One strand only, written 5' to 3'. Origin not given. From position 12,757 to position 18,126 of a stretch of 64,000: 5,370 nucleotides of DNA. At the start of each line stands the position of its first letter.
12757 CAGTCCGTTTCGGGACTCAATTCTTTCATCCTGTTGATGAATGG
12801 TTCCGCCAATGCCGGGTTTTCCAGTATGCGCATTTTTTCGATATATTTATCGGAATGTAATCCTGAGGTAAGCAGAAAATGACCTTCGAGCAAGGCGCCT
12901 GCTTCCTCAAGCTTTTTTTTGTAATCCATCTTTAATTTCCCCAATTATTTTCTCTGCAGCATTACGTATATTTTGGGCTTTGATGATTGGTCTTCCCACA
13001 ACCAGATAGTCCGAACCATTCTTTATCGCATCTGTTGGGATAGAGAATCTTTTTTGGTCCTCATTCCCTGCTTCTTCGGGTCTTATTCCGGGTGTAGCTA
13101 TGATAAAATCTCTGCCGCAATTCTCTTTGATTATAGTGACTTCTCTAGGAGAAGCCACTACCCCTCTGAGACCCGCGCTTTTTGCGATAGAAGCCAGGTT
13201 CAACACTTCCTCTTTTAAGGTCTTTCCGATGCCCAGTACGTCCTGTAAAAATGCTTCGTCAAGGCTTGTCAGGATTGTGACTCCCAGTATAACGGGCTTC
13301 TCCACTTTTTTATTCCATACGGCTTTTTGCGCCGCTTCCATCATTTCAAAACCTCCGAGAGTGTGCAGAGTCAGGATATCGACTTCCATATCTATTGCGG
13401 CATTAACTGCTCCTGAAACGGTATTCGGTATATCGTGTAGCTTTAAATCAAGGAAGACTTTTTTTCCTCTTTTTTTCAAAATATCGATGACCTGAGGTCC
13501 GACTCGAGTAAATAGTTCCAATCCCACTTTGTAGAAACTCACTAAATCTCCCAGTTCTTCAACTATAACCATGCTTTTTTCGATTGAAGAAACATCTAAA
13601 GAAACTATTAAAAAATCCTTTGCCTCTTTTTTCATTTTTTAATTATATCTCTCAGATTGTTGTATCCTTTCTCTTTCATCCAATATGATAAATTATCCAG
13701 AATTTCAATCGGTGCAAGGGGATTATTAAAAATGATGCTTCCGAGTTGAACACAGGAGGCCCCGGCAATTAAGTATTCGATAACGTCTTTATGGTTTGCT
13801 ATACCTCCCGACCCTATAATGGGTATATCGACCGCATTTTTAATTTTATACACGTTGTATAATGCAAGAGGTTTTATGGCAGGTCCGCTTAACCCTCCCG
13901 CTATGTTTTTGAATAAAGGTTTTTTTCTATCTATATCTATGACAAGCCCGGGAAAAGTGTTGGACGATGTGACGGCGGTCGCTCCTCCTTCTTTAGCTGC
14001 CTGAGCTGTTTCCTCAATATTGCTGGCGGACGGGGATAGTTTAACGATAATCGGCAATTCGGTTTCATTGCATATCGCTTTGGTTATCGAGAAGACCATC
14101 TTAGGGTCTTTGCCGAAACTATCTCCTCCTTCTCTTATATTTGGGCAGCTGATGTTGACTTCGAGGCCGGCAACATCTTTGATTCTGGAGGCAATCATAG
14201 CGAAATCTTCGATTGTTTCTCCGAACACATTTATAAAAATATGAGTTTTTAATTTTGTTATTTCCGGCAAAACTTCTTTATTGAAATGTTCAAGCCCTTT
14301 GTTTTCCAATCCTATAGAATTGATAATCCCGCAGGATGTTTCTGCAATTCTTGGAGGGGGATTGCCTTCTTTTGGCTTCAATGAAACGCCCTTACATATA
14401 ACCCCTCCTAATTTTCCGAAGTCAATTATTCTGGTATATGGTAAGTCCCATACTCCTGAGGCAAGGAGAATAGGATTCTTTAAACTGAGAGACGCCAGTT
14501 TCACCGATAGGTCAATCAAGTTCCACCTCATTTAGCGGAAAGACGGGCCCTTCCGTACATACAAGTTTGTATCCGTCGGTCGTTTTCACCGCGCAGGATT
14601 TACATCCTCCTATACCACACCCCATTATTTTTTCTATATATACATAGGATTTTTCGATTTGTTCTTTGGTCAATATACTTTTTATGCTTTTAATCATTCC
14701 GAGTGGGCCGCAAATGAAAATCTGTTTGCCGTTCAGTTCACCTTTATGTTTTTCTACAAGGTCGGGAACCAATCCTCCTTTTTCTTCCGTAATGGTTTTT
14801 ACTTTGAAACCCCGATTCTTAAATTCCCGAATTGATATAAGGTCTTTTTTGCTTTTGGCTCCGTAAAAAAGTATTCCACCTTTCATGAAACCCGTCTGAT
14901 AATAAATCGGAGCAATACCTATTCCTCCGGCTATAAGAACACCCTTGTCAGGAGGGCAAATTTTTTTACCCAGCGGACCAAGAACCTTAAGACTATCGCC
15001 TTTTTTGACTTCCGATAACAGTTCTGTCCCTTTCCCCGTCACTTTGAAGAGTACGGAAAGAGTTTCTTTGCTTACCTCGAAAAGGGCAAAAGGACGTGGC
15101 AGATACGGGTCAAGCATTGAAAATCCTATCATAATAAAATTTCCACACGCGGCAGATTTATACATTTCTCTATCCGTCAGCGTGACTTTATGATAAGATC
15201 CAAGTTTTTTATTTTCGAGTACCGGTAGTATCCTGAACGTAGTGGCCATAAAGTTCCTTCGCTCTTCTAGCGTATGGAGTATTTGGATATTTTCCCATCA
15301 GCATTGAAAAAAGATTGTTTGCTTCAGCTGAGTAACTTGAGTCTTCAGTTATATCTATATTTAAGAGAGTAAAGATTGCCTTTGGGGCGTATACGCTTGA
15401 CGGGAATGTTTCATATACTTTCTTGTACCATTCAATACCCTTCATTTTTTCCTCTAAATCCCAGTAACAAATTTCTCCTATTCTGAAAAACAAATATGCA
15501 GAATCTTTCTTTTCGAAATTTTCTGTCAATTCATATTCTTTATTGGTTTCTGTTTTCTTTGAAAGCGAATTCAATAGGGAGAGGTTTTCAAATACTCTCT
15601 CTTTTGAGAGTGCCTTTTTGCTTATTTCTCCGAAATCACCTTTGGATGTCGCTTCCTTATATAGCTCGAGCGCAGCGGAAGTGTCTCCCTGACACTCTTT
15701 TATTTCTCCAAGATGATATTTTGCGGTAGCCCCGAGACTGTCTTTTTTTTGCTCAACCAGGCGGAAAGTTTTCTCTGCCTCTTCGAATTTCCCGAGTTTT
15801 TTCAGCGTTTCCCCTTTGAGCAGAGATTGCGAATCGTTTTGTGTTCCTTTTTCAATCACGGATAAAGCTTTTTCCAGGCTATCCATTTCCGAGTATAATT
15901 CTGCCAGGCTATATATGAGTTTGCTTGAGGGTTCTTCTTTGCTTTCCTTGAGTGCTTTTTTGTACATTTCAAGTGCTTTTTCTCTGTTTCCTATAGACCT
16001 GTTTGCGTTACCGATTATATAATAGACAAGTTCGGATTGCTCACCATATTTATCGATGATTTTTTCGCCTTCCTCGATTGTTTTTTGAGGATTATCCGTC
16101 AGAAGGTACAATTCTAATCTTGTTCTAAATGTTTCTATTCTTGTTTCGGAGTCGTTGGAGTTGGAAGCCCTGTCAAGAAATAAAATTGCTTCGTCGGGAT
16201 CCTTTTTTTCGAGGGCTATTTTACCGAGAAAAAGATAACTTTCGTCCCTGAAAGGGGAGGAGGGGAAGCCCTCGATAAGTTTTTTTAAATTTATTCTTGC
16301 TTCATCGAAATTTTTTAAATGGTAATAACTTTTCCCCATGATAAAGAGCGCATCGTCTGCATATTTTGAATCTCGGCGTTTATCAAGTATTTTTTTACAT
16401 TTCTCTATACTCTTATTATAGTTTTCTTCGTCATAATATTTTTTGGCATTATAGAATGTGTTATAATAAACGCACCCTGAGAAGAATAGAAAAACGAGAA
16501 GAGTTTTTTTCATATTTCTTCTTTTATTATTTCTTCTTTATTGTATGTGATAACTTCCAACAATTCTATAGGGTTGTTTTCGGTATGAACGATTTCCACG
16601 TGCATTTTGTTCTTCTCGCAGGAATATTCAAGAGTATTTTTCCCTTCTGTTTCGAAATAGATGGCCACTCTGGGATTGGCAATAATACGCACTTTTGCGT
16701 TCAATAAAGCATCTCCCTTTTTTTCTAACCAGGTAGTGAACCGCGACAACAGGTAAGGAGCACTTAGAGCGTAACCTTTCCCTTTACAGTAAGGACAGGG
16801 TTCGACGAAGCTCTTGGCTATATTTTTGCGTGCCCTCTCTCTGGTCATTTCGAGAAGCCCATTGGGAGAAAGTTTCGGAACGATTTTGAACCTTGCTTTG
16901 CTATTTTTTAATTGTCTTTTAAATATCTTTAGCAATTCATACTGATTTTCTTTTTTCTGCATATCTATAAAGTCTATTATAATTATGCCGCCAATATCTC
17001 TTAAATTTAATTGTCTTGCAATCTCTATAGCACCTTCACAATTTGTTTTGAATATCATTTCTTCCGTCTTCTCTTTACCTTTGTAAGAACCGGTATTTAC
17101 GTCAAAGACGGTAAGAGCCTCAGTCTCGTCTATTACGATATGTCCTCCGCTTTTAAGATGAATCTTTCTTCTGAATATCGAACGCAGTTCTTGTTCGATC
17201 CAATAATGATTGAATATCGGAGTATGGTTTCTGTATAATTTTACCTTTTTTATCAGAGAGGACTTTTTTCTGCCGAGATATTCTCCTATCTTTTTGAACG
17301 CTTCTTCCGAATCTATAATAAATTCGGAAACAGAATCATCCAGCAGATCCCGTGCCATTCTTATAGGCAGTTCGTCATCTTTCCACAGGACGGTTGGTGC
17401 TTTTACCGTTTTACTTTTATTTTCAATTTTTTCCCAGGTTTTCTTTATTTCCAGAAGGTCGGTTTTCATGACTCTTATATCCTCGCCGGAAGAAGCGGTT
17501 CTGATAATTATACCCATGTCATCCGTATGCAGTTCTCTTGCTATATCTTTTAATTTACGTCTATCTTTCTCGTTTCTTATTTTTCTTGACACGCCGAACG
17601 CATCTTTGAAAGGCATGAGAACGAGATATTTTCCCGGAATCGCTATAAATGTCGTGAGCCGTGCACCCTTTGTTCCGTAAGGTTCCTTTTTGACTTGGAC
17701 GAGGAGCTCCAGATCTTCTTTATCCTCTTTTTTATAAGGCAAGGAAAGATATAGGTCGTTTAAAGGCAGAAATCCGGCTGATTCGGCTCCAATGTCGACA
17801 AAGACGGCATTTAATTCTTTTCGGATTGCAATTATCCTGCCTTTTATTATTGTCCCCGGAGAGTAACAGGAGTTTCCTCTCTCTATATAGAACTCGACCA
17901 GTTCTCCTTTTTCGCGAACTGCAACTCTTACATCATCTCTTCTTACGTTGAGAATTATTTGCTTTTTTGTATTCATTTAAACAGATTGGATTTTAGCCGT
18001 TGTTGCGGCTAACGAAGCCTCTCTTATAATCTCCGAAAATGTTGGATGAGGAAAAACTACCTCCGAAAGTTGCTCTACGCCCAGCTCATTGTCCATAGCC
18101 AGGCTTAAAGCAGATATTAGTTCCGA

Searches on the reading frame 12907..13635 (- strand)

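Call 64: search_protein_families(library=pfam, proteins=[window:12907-13635:-], max_evalue=0.00001)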
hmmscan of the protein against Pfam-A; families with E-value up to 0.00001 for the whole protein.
window:12907-13635:- (242 aa): 1 family
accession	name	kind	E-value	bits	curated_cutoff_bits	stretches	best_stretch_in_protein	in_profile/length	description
PF00215.30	OMPdecase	-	9.2e-57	192.9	27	1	9-230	3-221/221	Orotidine 5'-phosphate decarboxylase / HUMPS family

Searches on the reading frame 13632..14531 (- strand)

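Call 64: search_protein_families(library=pfam, proteins=[window:13632-14531:-], max_evalue=0.00001)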
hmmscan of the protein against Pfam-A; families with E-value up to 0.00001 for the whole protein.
window:13632-14531:- (299 aa): 4 families
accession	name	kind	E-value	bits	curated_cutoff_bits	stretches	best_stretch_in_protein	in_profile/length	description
PF01180.27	DHO_dh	-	2.7e-68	230.7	27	1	8-283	2-289/291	Dihydroorotate dehydrogenase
PF03060.21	NMO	-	1.1e-07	32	28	1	211-265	167-223/331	Nitronate monooxygenase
PF00478.31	IMPDH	-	2.9e-06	26.9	25.6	1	223-270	195-242/345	IMP dehydrogenase / GMP reductase domain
PF01207.24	Dus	-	6.1e-06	26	20.4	0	98-188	56-156/311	Dihydrouridine synthase (Dus)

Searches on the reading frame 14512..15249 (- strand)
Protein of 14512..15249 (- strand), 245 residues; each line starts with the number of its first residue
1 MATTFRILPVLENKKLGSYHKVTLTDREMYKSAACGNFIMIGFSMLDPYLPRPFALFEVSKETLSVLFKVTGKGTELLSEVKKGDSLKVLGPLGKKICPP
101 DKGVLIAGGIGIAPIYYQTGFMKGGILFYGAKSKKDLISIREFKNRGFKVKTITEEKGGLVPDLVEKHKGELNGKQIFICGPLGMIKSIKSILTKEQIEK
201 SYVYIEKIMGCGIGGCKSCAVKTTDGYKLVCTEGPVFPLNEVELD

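Call 64: search_protein_families(library=pfam, proteins=[window:14512-15249:-], max_evalue=0.00001)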
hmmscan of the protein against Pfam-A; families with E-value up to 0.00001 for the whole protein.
window:14512-15249:- (245 aa): 1 family
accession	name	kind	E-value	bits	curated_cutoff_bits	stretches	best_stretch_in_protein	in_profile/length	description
PF10418.14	DHODB_Fe-S_bind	-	2.9e-14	53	23.9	1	206-242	1-40/41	Iron-sulfur cluster binding domain of dihydroorotate dehydrogenase B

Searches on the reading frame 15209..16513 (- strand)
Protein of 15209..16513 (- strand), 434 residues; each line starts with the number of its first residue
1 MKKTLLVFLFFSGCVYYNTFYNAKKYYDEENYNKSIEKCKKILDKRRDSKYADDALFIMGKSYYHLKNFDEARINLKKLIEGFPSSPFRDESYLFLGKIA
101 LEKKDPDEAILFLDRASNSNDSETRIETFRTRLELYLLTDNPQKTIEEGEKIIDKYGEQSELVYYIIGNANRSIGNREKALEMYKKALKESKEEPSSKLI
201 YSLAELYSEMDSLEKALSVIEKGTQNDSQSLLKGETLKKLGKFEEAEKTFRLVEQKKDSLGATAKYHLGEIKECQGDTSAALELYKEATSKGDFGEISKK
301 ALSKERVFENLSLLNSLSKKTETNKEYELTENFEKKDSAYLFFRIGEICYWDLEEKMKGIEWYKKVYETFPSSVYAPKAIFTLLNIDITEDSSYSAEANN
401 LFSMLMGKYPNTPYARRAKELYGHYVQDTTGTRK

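Call 64: search_protein_families(library=pfam, proteins=[window:15209-16513:-], max_evalue=0.00001)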
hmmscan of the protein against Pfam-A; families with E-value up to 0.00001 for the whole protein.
window:15209-16513:- (434 aa): 14 families
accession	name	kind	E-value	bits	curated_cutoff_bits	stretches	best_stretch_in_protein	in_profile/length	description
PF07719.23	TPR_2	-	4.6e-21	73.6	27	0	54-81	2-29/34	Tetratricopeptide repeat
PF00515.34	TPR_1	-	9.7e-19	66.8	27.8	0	163-189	3-29/34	Tetratricopeptide repeat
PF13181.12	TPR_8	-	4.4e-18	64.3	25.7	0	163-190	3-30/34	Tetratricopeptide repeat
PF13424.12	TPR_12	-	5.1e-18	65.5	30.1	0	59-117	9-72/77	Tetratricopeptide repeat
PF14559.12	TPR_19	-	6.6e-17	62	25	0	175-229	5-57/68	Tetratricopeptide repeat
PF13428.12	TPR_14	-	1.7e-16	59.5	23.5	0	54-87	2-35/44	Tetratricopeptide repeat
PF13174.12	TPR_6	-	9.6e-15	54.6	26.3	0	54-86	1-33/33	Tetratricopeptide repeat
PF09976.15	TPR_21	-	3e-14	53.7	25.5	0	23-117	46-140/193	Tetratricopeptide repeat-like domain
PF13432.12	TPR_16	-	3.4e-14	53.4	32.7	0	60-116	4-57/65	Tetratricopeptide repeat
PF12895.13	ANAPC3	-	2.5e-12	47.3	27.2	0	178-250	6-79/82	Anaphase-promoting complex, cyclosome, subunit 3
PF13176.12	TPR_7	-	2.3e-11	43.3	27.9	0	167-194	5-34/36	Tetratricopeptide repeat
PF13525.12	YfiO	-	4.2e-09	36.9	25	0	389-420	100-131/203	Outer membrane lipoprotein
PF25058.1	ARM_TT21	-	6.9e-07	29.8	27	0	119-227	20-124/155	Tetratricopeptide repeat protein 21 ARM repeat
PF13374.12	TPR_10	-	2.7e-06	27.7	27.5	0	167-189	8-30/42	Tetratricopeptide repeat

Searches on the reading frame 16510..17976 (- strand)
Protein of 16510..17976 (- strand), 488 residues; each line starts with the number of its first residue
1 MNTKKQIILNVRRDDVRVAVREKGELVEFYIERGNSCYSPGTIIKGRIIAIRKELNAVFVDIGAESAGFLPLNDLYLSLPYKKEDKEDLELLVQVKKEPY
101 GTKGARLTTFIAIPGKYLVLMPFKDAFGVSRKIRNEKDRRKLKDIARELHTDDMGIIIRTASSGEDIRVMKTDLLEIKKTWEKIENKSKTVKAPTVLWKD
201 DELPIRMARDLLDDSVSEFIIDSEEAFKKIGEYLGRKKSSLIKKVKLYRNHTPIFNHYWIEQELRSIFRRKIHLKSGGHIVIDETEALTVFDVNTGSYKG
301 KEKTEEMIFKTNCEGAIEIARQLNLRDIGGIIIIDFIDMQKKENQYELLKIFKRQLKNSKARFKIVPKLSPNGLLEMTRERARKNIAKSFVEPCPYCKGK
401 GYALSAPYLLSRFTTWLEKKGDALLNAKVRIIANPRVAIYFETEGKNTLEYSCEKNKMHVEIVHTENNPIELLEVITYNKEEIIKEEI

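Call 64: search_protein_families(library=pfam, proteins=[window:16510-17976:-], max_evalue=0.00001)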
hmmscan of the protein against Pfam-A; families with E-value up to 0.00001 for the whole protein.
window:16510-17976:- (488 aa): 1 family
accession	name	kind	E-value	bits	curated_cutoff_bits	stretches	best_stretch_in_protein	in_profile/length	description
PF10150.14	RNase_E_G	-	8.2e-93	311.2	25.5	1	113-381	2-269/270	Ribonuclease E/G family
